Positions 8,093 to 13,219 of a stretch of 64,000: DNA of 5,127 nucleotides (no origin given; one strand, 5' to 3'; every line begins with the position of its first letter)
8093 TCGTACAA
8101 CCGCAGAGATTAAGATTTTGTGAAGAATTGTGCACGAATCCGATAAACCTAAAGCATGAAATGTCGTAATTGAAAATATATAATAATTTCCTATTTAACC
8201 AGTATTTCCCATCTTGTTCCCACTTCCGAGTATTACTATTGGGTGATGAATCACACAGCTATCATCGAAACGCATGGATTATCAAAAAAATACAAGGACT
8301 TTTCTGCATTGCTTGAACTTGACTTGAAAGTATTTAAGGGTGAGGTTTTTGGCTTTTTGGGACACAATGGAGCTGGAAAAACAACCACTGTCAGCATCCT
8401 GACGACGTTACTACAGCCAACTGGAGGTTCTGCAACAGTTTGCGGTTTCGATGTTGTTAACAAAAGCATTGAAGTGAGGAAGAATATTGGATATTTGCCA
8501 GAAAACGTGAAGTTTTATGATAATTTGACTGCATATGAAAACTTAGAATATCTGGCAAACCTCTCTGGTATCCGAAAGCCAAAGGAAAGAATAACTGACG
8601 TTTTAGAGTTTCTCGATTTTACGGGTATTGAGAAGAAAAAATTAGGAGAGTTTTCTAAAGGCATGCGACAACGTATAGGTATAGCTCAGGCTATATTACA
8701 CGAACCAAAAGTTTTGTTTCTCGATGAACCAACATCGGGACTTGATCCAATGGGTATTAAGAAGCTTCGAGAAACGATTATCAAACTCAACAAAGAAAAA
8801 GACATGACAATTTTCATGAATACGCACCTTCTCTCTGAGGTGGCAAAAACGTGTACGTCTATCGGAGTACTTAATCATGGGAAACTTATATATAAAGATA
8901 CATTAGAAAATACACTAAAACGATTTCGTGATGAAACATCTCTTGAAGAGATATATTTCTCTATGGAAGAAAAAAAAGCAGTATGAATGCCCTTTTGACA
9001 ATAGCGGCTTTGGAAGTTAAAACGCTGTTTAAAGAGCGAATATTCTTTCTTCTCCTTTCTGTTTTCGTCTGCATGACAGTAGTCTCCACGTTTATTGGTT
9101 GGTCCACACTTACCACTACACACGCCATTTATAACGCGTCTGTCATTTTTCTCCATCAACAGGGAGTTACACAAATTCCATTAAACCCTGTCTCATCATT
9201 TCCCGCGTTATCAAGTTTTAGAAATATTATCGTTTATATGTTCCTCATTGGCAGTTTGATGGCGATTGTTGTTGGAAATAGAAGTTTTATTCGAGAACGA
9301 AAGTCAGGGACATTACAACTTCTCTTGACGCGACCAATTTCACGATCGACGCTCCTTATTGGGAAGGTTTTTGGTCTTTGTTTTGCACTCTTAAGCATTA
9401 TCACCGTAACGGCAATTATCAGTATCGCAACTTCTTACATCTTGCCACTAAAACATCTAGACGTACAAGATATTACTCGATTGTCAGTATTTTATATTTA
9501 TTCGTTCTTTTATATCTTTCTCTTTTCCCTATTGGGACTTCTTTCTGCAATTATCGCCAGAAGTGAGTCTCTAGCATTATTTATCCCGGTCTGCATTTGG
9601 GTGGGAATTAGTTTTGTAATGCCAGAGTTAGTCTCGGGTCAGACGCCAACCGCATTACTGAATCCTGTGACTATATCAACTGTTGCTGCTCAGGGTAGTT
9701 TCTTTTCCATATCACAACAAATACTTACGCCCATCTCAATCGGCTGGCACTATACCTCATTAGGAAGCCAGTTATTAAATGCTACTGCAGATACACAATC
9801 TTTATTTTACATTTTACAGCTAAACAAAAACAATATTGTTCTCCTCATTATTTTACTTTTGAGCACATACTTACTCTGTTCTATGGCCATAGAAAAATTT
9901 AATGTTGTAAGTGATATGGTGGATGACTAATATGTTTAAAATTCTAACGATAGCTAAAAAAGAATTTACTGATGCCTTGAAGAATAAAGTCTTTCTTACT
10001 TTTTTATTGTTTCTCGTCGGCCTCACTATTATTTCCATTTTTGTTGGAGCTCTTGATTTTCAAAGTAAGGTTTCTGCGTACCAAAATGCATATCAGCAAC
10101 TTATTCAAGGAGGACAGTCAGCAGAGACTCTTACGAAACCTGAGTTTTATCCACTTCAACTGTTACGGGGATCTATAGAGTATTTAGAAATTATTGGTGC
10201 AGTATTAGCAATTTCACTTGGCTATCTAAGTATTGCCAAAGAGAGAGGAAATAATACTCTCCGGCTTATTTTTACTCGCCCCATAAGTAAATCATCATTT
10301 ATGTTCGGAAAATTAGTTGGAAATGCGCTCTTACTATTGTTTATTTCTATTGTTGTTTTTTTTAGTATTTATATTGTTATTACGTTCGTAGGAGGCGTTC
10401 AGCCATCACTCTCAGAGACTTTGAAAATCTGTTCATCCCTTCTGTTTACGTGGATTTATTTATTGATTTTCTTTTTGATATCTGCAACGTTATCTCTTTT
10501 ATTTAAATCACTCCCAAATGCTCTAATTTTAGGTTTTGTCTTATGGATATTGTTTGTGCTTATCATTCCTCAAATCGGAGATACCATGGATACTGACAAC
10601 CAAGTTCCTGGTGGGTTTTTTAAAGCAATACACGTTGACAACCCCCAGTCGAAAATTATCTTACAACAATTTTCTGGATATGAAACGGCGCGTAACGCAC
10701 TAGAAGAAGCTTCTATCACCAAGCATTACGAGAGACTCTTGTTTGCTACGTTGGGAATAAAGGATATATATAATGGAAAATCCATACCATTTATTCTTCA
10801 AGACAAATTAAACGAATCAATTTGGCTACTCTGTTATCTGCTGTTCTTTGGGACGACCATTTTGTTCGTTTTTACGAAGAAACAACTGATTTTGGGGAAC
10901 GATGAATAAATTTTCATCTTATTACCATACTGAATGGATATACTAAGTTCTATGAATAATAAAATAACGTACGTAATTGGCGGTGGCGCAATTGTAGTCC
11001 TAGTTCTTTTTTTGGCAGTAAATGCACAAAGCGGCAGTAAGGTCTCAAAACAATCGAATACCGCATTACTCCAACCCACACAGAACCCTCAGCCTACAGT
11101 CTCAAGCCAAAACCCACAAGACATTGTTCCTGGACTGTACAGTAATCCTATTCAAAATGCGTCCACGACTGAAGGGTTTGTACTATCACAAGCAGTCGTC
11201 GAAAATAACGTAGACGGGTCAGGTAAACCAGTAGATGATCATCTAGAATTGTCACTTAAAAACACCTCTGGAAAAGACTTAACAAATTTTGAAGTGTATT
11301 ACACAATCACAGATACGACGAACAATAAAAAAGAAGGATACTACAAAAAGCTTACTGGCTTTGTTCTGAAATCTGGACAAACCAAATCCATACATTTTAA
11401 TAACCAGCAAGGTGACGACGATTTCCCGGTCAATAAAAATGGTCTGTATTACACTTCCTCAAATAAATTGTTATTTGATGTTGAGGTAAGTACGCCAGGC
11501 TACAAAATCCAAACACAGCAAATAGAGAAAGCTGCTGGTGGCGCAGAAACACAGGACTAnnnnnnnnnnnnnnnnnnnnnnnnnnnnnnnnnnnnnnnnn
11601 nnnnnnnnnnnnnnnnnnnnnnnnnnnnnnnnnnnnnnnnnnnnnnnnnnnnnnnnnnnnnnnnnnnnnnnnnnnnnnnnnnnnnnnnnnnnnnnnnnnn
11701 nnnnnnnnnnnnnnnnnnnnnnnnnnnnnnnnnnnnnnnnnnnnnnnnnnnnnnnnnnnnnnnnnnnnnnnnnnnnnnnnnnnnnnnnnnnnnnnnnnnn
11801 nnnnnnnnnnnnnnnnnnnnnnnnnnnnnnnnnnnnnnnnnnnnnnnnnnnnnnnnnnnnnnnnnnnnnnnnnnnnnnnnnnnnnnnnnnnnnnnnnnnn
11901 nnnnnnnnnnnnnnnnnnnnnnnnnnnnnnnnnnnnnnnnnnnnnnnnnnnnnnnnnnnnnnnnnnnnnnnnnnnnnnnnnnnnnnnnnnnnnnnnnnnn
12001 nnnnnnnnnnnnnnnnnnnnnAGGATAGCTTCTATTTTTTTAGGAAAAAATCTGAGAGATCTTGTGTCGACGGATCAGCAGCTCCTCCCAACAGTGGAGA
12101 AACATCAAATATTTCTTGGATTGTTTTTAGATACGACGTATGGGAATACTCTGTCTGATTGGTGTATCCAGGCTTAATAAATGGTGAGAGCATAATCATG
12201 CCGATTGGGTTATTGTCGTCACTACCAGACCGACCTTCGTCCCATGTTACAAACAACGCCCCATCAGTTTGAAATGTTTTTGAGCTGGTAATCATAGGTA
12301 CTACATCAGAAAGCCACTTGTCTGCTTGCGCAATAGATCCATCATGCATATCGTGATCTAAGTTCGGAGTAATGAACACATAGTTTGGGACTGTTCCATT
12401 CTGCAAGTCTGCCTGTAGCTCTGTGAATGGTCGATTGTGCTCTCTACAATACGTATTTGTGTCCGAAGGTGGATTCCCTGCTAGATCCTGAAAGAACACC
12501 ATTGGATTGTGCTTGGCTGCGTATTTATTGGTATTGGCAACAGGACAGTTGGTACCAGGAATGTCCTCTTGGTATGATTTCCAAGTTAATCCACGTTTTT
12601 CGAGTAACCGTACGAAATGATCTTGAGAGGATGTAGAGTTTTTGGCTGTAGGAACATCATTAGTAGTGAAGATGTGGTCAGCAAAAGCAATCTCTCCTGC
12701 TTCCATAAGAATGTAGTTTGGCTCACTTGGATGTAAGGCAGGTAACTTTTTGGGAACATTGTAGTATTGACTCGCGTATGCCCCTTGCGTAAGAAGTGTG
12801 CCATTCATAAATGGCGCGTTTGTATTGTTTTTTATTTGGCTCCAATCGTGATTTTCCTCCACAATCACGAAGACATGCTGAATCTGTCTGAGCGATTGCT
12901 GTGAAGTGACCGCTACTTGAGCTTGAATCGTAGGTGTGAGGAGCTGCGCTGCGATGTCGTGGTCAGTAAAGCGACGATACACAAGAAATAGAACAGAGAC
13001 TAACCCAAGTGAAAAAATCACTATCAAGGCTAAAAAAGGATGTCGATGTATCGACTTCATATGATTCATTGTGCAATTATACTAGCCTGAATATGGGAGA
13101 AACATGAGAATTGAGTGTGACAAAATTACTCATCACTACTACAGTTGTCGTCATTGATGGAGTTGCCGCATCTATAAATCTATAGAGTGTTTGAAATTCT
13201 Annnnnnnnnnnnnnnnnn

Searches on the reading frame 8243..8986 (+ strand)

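Call 60: search_protein_families(library=pfam, proteins=[window:8243-8986:+], max_evalue=0.001)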
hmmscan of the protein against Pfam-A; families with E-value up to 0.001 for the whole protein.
window:8243-8986:+ (247 aa): 2 families
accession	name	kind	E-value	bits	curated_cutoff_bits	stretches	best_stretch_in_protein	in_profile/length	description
PF00005.33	ABC_tran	-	8.5e-32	111.1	25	1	25-165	3-137/137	ABC transporter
PF13304.12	AAA_21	-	8.6e-11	42.9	27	1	85-197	182-300/304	AAA domain, putative AbiEii toxin, Type IV TA system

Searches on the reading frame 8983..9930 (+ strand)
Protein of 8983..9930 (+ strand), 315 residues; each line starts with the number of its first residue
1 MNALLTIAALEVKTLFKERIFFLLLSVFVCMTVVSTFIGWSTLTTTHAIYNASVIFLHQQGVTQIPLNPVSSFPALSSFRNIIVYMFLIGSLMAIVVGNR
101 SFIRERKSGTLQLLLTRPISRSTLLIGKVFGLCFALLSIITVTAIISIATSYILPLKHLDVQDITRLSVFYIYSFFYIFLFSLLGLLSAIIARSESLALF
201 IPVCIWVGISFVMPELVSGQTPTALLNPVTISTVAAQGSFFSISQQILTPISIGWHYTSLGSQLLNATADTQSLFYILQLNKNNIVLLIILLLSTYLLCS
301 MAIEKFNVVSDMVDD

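Call 60: search_protein_families(library=pfam, proteins=[window:8983-9930:+], max_evalue=0.001)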
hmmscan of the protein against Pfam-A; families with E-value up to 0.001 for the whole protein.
window:8983-9930:+ (315 aa): 3 families
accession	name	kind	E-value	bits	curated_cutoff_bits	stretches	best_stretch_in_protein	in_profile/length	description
PF12679.13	ABC2_membrane_2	-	1.8e-18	67.3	27.2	1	5-298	1-273/283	ABC-2 family transporter protein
PF12730.13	ABC2_membrane_4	-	2.2e-07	31.5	27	1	79-201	49-171/179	ABC-2 family transporter protein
PF12698.13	ABC2_membrane_3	-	2.5e-07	30.6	31.6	1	62-213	143-287/347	ABC-2 family transporter protein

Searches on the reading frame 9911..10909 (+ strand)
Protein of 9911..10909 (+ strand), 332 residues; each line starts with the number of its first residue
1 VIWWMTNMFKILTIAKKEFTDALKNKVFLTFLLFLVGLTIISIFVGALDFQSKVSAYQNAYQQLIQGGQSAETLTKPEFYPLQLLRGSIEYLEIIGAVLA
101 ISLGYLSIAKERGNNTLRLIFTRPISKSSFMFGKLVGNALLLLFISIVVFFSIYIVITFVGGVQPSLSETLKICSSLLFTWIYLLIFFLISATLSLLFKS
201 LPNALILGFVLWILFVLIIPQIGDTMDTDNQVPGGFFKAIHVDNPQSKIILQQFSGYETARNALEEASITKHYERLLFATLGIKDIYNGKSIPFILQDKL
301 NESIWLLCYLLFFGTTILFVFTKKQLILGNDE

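Call 60: search_protein_families(library=pfam, proteins=[window:9911-10909:+], max_evalue=0.001)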
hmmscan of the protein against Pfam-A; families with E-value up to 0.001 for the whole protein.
window:9911-10909:+ (332 aa): 3 families
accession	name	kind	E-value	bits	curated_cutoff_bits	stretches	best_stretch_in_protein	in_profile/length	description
PF12679.13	ABC2_membrane_2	-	2.5e-27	96.3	27.2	1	12-325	1-282/283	ABC-2 family transporter protein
PF12698.13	ABC2_membrane_3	-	1.1e-06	28.5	31.6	1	95-223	167-291/347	ABC-2 family transporter protein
PF12730.13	ABC2_membrane_4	-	3e-06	27.8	27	1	89-213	54-177/179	ABC-2 family transporter protein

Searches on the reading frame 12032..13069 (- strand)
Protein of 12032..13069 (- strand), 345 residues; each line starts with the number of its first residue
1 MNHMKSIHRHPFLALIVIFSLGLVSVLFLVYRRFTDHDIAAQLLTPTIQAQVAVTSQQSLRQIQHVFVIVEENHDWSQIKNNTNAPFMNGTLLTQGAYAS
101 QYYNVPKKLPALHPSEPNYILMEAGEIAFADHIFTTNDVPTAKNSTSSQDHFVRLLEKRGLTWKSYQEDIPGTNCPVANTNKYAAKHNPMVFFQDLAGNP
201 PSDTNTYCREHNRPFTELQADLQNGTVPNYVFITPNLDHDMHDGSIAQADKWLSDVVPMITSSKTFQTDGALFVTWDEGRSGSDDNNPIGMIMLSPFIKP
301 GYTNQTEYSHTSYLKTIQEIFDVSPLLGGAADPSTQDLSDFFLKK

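Call 60: search_protein_families(library=pfam, proteins=[window:12032-13069:-], max_evalue=0.001)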
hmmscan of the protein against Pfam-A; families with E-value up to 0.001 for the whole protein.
window:12032-13069:- (345 aa): 1 family
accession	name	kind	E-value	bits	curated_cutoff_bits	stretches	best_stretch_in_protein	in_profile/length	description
PF04185.19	Phosphoesterase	-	4.5e-34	118.6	23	1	110-323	126-355/356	Phosphoesterase family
